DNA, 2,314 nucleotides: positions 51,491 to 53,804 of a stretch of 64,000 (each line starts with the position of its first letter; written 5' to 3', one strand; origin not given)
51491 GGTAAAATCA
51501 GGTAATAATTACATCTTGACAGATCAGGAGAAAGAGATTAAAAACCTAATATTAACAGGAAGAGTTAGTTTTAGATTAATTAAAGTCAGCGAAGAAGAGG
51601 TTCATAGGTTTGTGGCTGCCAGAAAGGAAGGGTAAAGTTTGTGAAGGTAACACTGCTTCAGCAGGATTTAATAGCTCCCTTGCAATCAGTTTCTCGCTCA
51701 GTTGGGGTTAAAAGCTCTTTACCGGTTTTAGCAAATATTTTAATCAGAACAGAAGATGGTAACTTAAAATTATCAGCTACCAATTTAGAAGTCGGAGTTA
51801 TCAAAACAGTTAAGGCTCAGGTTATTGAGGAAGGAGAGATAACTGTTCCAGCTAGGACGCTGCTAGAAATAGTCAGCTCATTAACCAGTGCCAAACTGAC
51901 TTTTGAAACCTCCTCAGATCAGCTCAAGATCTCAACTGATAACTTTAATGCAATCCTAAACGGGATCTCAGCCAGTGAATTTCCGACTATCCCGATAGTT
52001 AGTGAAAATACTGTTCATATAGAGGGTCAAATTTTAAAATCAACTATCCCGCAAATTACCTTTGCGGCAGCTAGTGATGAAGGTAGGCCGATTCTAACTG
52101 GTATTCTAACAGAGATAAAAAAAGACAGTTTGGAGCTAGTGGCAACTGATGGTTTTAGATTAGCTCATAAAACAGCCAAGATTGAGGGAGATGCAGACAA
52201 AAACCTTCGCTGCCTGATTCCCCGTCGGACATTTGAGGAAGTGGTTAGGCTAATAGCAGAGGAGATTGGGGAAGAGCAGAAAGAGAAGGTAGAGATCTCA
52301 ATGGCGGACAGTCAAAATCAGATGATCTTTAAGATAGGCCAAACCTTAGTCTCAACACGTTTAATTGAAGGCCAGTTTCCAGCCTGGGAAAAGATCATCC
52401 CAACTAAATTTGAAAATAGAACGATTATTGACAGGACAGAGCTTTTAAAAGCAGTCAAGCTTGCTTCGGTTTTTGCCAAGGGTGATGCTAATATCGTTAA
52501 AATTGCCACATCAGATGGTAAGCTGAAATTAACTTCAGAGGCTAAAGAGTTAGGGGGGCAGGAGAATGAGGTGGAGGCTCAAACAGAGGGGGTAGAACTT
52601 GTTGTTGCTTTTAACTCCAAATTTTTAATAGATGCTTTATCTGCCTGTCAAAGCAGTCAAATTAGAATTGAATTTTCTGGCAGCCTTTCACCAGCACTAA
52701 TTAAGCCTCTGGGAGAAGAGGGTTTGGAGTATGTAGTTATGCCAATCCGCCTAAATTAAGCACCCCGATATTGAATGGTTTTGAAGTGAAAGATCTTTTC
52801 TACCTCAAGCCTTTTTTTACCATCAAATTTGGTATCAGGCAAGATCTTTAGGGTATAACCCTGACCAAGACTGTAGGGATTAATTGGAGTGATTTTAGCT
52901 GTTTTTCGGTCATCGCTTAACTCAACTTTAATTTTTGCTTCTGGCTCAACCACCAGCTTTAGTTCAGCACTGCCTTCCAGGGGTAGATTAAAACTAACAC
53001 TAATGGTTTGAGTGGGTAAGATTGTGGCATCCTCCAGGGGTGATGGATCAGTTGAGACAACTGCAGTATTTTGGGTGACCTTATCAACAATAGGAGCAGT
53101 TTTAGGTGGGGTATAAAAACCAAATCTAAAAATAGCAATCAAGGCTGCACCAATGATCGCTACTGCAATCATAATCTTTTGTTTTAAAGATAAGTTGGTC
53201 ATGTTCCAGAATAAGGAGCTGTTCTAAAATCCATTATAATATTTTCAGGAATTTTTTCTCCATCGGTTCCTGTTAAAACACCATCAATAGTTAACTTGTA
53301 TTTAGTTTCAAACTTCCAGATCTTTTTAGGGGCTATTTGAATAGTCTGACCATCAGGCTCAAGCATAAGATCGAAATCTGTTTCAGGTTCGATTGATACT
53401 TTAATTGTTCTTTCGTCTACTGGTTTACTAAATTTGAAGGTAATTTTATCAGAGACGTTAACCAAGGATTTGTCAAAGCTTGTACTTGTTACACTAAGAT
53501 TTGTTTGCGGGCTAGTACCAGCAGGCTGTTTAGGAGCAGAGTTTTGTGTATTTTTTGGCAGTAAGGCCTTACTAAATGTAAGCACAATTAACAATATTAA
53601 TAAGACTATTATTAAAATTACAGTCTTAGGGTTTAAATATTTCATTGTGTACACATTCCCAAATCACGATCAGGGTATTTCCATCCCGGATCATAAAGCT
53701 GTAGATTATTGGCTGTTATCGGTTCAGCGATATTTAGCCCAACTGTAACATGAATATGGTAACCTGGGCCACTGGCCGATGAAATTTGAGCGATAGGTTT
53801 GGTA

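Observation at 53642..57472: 1276-aa multi-domain peptidoglycan hydrolase with cytoplasmic Pro-rich N-region and single TM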

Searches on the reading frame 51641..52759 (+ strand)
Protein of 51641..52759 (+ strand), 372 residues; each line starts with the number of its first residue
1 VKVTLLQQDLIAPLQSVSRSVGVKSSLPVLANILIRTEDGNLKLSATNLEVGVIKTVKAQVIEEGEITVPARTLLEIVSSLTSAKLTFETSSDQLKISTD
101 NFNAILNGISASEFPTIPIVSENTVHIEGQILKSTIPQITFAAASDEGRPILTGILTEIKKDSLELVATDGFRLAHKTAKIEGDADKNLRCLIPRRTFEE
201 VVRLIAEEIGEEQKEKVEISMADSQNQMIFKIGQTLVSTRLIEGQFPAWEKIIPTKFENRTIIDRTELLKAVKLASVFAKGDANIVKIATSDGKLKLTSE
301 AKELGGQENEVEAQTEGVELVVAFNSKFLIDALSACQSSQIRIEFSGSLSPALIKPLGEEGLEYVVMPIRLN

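Call 6: search_protein_families(library=pfam, proteins=[window:51641-52759:+], max_evalue=0.01)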
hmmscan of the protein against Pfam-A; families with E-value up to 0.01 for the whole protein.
window:51641-52759:+ (372 aa): 3 families
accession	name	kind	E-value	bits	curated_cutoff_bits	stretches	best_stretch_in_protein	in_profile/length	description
PF02768.20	DNA_pol3_beta_3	-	5.2e-33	113.9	27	1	251-370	2-121/121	DNA polymerase III beta subunit, C-terminal domain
PF02767.21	DNA_pol3_beta_2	-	4.7e-32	111.1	27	2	127-247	2-115/116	DNA polymerase III beta subunit, central domain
PF00712.24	DNA_pol3_beta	-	2.8e-30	105.3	24.4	2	1-118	1-120/120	DNA polymerase III beta subunit, N-terminal domain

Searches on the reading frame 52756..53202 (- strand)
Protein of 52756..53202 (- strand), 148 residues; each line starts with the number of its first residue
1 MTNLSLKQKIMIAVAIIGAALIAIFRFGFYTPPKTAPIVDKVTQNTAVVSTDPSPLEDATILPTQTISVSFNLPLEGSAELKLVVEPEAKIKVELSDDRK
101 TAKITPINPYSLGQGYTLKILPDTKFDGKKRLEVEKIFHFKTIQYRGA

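Call 6: search_protein_families(library=pfam, proteins=[window:52756-53202:-], max_evalue=0.01)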
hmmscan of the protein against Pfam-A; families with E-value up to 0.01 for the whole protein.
window:52756-53202:- (148 aa): 2 families
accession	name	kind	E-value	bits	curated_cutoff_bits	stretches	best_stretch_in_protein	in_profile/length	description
PF13205.12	Big_5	-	2.3e-06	28.7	23.6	1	46-122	5-85/105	Bacterial Ig-like domain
PF07790.16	Pilin_N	-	0.00099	20.4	25.2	1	10-41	11-42/78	Archaeal Type IV pilin, N-terminal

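Call 18: search_protein_families(library=ncbifam, proteins=[window:52756-53202:-], max_evalue=0.001)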
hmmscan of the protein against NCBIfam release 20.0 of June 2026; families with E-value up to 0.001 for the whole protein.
window:52756-53202:- (148 aa): 0 families

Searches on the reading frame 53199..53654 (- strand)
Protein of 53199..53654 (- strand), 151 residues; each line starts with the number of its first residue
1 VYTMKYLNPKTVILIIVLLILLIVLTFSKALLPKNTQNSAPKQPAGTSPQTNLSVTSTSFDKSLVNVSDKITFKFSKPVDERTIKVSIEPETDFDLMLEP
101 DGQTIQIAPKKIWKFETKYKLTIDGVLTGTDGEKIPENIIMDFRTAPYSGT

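Call 6: search_protein_families(library=pfam, proteins=[window:53199-53654:-], max_evalue=0.01)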
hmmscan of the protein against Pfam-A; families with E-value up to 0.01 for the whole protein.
window:53199-53654:- (151 aa): 3 families
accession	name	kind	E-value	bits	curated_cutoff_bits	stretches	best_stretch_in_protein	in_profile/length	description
PF13205.12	Big_5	-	6.7e-08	33.6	23.6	1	50-145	2-105/105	Bacterial Ig-like domain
PF14221.11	DUF4330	-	0.0042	17.7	27.6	1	14-126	20-129/167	Domain of unknown function (DUF4330)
PF17964.7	Big_10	-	0.0084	16.8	22.9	0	47-123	78-158/164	Bacterial Ig domain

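Call 18: search_protein_families(library=ncbifam, proteins=[window:53199-53654:-], max_evalue=0.001)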
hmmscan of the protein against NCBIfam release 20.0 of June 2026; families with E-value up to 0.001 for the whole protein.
window:53199-53654:- (151 aa): 0 families

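Call 87: search_protein_families(library=phrogs, proteins=[window:53199-53654:-], max_evalue=0.1)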
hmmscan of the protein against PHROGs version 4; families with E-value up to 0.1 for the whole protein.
window:53199-53654:- (151 aa): 4 families
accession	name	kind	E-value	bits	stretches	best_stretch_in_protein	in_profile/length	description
phrog_15875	-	unknown function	0.002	17.5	1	57-144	288-378/548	-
phrog_21304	-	unknown function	0.074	14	1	72-102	196-225/242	-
phrog_38506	-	unknown function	0.083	13.4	0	8-59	41-92/226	-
phrog_31033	-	unknown function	0.091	13.7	0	7-50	63-106/141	-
